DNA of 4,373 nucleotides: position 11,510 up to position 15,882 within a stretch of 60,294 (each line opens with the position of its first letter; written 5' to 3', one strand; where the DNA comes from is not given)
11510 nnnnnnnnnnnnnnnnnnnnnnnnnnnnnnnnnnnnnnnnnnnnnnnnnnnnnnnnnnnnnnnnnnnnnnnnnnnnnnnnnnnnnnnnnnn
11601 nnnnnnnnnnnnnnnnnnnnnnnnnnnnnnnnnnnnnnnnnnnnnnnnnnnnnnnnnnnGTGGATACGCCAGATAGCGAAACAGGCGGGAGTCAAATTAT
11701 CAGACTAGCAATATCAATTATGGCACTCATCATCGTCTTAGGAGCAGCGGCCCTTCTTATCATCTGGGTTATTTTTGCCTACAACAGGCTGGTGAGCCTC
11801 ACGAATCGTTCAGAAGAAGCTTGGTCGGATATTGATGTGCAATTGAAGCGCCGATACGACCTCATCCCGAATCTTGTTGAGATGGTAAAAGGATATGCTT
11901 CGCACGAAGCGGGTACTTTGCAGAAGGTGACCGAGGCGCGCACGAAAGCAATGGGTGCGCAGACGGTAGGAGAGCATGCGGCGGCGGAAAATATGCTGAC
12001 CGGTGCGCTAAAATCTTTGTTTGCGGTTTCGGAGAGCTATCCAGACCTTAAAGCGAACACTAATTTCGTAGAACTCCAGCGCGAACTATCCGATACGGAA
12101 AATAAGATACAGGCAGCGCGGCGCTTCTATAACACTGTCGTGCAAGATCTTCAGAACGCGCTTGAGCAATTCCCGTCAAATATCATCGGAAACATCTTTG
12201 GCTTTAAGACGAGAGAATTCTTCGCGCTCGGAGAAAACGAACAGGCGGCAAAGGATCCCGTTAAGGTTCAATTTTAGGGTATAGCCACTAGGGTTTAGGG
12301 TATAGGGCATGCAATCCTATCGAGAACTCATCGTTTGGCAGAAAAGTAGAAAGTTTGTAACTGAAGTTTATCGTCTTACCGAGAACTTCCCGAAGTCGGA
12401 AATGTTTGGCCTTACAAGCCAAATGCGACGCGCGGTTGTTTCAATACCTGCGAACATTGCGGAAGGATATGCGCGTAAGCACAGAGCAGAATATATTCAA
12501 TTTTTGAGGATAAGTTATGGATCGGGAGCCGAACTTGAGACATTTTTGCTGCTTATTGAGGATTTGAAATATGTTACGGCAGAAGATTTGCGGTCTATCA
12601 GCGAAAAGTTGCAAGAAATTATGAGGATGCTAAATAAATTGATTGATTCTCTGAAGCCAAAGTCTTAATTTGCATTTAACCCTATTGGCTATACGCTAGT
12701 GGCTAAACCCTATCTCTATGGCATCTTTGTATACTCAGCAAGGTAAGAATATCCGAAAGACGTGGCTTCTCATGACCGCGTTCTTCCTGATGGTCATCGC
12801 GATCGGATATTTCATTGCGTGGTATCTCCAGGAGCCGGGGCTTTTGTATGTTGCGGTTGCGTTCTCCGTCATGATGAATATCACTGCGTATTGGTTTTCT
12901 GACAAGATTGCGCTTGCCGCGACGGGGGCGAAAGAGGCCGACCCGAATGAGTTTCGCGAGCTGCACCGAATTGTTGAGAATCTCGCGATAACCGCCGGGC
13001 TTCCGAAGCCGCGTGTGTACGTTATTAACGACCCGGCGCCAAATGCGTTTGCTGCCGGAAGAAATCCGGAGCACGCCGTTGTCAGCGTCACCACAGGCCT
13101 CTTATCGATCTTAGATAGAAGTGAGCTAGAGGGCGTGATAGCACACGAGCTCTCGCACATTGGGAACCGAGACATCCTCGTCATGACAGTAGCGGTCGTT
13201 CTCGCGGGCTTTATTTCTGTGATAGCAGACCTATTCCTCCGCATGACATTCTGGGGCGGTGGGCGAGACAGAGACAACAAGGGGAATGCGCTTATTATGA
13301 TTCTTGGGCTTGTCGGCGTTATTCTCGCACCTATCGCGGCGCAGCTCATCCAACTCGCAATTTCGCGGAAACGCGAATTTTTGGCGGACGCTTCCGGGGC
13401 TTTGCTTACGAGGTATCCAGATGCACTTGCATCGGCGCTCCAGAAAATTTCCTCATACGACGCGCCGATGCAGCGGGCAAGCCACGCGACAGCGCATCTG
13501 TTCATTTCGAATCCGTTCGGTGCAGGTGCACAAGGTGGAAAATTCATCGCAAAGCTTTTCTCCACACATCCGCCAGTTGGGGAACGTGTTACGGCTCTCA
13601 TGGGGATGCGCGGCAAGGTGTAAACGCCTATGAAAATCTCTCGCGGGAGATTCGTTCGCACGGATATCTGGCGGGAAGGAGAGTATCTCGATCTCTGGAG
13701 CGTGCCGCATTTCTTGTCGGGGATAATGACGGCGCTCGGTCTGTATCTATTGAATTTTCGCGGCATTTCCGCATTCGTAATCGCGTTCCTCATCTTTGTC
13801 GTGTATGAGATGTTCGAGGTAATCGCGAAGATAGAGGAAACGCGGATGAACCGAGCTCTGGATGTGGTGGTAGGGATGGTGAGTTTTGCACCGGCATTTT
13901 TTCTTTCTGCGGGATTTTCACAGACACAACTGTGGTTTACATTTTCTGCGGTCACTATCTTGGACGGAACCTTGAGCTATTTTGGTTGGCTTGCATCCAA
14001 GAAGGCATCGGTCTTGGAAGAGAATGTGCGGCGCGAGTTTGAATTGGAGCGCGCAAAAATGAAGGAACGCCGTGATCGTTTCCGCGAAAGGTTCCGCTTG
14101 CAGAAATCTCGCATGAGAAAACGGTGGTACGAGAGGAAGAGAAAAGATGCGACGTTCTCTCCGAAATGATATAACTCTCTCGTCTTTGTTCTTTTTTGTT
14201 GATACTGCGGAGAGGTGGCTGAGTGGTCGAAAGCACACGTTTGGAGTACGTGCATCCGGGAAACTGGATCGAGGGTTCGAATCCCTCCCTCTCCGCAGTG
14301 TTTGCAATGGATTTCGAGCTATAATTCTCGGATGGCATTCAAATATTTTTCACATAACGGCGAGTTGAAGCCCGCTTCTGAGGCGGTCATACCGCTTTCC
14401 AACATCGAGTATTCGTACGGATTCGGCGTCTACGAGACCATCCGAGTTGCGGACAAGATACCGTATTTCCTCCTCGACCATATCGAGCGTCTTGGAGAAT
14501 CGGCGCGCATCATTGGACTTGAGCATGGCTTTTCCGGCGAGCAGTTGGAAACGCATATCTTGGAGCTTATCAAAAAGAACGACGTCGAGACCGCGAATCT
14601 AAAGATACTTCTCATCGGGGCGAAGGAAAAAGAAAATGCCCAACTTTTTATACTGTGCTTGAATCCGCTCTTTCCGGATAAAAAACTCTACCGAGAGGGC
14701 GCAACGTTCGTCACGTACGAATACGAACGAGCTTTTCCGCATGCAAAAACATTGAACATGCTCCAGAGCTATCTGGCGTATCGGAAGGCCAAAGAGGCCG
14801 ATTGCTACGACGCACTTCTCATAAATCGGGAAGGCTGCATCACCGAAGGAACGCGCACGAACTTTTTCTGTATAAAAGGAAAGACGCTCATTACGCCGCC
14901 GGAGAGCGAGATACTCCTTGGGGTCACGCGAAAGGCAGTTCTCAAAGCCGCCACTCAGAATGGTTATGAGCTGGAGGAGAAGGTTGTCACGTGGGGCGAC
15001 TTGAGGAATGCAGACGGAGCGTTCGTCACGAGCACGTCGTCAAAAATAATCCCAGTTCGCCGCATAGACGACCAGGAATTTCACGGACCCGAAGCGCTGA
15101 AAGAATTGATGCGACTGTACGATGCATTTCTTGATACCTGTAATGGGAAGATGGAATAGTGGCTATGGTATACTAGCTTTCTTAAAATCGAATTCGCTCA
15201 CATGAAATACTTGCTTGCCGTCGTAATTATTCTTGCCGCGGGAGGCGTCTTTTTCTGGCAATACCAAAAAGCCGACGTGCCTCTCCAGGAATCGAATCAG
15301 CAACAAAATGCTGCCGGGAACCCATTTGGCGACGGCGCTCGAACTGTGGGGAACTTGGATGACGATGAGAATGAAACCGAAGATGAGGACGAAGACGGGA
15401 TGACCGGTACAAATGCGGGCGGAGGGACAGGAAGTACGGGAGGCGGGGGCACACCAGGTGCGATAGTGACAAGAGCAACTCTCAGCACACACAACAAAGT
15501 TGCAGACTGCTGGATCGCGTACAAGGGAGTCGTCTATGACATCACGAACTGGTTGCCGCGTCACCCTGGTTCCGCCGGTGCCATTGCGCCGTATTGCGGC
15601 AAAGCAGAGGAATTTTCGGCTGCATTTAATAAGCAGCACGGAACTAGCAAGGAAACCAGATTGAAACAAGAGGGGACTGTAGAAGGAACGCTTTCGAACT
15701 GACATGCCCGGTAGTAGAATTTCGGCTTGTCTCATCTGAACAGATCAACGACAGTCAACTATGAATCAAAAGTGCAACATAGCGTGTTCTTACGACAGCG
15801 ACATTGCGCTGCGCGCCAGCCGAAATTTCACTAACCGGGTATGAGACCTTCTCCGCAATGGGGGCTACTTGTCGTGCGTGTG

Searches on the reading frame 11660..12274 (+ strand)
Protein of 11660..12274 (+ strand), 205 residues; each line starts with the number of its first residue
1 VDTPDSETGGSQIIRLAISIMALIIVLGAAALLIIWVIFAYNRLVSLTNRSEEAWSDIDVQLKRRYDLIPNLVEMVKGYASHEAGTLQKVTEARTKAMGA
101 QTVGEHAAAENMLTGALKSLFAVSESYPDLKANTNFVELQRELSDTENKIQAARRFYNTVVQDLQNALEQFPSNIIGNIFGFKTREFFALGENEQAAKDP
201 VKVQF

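Call 10: search_protein_families(library=pfam, proteins=[window:11660-12274:+], max_evalue=0.01)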
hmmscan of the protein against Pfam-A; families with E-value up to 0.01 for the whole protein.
window:11660-12274:+ (205 aa): 2 families
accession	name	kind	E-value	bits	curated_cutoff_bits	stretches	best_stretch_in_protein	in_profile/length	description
PF04011.17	LemA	-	6.4e-60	201.7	26.2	1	54-205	1-149/149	LemA family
PF14219.11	DUF4328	-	0.0093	16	27.2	0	7-48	9-50/166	Domain of unknown function (DUF4328)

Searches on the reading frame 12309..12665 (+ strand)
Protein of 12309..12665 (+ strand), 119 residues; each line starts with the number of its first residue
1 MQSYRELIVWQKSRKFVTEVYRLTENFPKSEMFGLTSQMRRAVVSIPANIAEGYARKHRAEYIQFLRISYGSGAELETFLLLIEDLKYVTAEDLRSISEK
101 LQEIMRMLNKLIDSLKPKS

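Call 78: search_protein_families(library=pfam, proteins=[window:12309-12665:+], max_evalue=0.001)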
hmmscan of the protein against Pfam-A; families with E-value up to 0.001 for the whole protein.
window:12309-12665:+ (119 aa): 2 families
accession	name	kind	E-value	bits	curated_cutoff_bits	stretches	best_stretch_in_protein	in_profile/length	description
PF05635.17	23S_rRNA_IVP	-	8.2e-42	142.2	33.8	1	5-110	1-106/106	23S rRNA-intervening sequence protein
PF22296.2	bAvd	-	7e-11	43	40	1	7-113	1-105/107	bAvd-like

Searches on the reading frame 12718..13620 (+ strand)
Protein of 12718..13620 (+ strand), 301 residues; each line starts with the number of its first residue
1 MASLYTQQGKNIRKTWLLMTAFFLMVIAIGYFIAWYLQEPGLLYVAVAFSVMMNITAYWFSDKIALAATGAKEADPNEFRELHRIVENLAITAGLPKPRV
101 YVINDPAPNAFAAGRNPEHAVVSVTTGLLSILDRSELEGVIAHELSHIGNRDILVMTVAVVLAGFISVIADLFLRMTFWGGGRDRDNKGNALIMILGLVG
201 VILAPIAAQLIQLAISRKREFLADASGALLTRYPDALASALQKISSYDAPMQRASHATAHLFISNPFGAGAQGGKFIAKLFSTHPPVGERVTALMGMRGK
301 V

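Call 10: search_protein_families(library=pfam, proteins=[window:12718-13620:+], max_evalue=0.01)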
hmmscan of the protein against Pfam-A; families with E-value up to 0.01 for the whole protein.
window:12718-13620:+ (301 aa): 1 family
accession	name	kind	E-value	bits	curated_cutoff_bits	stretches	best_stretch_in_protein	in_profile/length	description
PF01435.24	Peptidase_M48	-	1.8e-35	122.9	20.3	1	77-296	2-184/186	Peptidase family M48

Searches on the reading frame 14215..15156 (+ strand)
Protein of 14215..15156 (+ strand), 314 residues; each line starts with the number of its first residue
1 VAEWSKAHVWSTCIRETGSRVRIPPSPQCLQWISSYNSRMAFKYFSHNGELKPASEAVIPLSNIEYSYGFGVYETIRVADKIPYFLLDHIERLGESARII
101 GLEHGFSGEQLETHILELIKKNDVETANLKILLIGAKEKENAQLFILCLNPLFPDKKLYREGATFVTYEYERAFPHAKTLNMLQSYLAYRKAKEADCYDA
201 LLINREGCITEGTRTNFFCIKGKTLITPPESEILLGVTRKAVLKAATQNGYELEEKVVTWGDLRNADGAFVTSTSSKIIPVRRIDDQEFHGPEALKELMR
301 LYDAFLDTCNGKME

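Call 78: search_protein_families(library=pfam, proteins=[window:14215-15156:+], max_evalue=0.001)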
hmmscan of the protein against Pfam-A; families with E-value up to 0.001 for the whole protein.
window:14215-15156:+ (314 aa): 1 family
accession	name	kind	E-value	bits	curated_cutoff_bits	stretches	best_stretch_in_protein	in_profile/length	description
PF01063.24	Aminotran_4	-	4.4e-54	184.1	28.5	1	71-284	1-223/223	Amino-transferase class IV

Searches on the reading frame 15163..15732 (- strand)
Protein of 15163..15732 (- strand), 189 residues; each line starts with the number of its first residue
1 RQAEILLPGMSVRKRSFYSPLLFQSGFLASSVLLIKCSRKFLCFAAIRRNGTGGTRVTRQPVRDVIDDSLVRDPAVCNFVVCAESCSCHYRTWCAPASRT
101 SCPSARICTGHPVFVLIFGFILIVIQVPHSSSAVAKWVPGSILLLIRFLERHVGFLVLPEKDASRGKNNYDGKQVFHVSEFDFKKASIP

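Call 78: search_protein_families(library=pfam, proteins=[window:15163-15732:-], max_evalue=0.001)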
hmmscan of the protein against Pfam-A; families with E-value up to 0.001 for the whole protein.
window:15163-15732:- (189 aa): 1 family
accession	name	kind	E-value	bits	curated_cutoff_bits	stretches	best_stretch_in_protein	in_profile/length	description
PF15108.11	TMEM37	-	0.00058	20.3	31.7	1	104-156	85-138/182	Voltage-dependent calcium channel gamma-like subunit protein family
